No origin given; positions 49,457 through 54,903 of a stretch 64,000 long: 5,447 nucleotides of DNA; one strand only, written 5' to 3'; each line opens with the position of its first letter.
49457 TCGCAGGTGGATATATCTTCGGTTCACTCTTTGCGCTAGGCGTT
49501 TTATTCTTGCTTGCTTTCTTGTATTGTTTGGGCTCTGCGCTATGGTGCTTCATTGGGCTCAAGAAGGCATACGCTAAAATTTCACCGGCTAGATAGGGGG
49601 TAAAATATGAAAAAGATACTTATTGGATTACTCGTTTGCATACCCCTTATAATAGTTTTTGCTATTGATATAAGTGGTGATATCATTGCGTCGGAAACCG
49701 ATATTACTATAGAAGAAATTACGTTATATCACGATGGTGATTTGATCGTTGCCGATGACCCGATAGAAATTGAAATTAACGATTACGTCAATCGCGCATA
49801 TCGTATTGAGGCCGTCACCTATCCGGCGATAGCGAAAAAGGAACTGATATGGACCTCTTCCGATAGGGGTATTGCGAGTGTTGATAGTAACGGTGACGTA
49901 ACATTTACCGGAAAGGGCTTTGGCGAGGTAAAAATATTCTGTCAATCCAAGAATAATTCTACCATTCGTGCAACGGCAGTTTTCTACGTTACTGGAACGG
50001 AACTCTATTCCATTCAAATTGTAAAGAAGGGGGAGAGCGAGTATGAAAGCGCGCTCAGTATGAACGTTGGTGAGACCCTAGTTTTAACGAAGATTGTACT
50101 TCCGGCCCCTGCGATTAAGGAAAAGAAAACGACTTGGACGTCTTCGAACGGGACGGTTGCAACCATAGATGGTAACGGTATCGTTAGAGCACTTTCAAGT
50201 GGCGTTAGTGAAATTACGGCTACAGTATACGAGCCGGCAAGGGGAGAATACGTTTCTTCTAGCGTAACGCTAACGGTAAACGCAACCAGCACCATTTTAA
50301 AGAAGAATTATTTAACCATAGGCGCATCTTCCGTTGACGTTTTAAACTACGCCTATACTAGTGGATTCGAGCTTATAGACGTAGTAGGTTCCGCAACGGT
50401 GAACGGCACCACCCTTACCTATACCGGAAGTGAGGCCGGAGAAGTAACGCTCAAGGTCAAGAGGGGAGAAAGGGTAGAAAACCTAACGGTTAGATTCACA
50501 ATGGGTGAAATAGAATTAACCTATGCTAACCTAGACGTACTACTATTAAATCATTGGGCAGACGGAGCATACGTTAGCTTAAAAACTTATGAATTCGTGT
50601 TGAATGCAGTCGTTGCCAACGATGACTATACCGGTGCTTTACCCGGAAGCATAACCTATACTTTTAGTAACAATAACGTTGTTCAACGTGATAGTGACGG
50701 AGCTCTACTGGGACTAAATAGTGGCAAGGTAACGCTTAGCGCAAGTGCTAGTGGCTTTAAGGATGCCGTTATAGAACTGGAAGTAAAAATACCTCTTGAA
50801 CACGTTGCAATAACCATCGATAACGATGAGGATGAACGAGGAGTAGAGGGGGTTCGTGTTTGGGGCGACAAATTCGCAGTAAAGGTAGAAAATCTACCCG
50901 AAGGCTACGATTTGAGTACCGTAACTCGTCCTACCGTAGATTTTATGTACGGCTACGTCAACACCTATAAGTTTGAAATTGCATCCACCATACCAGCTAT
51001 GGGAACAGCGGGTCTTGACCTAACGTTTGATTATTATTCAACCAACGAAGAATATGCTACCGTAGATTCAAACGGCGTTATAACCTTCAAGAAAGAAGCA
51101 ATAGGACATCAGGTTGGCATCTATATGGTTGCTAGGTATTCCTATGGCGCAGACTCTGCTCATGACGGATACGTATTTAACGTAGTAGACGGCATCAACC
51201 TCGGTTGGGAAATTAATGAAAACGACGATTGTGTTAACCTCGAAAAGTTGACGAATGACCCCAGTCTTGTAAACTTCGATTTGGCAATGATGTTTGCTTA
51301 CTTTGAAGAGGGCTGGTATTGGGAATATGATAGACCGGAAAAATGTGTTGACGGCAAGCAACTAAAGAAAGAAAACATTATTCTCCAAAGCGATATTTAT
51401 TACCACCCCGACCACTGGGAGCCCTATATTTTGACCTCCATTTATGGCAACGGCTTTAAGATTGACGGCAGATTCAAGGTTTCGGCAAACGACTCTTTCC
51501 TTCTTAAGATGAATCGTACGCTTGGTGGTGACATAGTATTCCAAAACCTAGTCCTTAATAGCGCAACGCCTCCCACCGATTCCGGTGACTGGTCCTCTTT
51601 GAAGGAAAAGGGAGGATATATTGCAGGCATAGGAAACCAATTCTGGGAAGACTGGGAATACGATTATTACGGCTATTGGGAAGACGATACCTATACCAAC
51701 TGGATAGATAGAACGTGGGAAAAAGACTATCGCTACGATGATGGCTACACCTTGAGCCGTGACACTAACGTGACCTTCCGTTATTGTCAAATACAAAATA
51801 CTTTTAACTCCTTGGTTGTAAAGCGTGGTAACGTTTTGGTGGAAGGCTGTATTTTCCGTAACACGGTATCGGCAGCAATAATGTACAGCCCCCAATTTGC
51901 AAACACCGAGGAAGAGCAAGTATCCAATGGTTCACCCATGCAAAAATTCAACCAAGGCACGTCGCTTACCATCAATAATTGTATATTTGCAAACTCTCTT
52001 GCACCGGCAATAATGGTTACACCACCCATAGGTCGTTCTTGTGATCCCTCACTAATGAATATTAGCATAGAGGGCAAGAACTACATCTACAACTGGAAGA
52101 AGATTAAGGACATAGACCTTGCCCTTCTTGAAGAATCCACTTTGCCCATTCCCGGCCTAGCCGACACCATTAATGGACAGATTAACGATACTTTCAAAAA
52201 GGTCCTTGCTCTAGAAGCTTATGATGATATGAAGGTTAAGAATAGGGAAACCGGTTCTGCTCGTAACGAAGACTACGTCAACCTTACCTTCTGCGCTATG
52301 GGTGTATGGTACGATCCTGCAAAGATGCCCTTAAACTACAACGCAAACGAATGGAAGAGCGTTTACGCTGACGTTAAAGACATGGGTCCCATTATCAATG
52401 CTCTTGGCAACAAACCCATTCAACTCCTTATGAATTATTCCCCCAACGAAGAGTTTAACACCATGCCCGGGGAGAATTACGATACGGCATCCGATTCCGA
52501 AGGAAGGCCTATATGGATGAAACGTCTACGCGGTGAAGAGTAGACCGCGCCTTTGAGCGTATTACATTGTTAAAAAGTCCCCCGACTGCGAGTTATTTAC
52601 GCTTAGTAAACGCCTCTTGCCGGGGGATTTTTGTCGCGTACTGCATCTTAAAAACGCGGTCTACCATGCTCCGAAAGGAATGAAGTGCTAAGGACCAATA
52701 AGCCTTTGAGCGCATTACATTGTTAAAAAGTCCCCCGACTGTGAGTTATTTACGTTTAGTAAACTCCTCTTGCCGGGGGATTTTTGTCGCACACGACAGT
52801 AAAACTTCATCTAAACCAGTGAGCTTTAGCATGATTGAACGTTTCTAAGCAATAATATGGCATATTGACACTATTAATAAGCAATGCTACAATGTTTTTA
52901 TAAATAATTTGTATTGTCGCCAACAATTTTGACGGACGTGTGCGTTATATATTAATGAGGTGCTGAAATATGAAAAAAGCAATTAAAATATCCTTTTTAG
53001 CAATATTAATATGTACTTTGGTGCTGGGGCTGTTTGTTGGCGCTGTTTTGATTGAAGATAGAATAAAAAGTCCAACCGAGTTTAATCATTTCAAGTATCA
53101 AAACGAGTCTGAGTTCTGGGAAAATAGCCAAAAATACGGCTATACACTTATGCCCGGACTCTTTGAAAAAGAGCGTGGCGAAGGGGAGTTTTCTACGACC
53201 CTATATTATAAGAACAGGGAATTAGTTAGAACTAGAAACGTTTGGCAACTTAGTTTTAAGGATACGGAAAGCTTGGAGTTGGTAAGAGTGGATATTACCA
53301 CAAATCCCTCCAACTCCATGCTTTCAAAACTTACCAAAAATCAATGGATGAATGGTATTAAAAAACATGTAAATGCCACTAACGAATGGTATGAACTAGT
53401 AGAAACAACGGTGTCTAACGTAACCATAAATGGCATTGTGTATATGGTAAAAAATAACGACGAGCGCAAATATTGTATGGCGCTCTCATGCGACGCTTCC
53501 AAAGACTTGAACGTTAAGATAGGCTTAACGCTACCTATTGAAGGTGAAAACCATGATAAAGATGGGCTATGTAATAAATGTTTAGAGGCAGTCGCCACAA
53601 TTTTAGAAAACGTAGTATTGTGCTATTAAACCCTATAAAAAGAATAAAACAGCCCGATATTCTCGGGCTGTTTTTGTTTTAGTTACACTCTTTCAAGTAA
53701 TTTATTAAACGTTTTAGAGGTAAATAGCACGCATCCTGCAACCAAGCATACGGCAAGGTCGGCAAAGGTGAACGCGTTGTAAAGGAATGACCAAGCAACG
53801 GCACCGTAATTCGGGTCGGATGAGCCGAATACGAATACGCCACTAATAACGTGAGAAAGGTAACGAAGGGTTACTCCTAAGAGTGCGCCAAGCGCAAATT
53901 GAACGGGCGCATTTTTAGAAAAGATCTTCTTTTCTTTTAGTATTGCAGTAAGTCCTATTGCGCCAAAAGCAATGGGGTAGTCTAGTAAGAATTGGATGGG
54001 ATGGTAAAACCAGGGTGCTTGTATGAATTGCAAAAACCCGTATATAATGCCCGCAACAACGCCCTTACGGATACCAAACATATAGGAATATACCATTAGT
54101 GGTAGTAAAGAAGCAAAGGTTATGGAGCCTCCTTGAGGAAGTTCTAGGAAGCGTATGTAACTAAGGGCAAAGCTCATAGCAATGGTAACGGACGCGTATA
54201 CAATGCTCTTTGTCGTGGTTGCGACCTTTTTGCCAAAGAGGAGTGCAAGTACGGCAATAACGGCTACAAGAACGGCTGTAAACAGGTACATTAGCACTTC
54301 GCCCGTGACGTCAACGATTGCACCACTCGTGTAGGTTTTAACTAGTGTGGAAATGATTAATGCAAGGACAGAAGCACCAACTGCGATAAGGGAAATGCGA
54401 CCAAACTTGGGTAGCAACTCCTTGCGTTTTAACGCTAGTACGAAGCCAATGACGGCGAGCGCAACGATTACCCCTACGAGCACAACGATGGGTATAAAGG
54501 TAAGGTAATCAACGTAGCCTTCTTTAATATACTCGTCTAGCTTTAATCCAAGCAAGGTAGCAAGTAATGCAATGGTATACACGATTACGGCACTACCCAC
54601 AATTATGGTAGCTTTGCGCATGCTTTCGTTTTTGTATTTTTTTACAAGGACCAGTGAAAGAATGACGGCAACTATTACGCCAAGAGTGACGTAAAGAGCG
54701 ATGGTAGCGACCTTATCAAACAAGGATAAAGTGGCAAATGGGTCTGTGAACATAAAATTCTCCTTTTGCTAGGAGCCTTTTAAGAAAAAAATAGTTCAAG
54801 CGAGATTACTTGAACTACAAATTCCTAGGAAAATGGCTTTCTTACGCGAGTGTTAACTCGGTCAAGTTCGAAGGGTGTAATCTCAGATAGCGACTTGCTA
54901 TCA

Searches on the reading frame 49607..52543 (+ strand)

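Call 58: search_protein_families(library=pfam, proteins=[window:49607-52543:+], max_evalue=0.00001)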
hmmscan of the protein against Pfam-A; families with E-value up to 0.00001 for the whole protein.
window:49607-52543:+ (978 aa): 1 family
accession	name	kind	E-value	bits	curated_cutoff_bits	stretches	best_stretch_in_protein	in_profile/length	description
PF02368.24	Big_2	-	3.9e-22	78.4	22.8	1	150-207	12-68/79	Bacterial Ig-like domain (group 2)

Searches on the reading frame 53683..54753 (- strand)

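Call 57: search_protein_families(library=pfam, proteins=[window:53683-54753:-], max_evalue=0.00001)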
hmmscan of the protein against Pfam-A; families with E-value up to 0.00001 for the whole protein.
window:53683-54753:- (356 aa): 2 families
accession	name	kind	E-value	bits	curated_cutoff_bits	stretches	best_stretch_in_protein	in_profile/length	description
PF09515.15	Thia_YuaJ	-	1.3e-34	120.3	25.8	1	185-346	2-171/177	Thiamine transporter protein (Thia_YuaJ)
PF12822.12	ECF_trnsprt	-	3.6e-06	27.5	30.7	1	182-310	1-128/169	ECF transporter, substrate-specific component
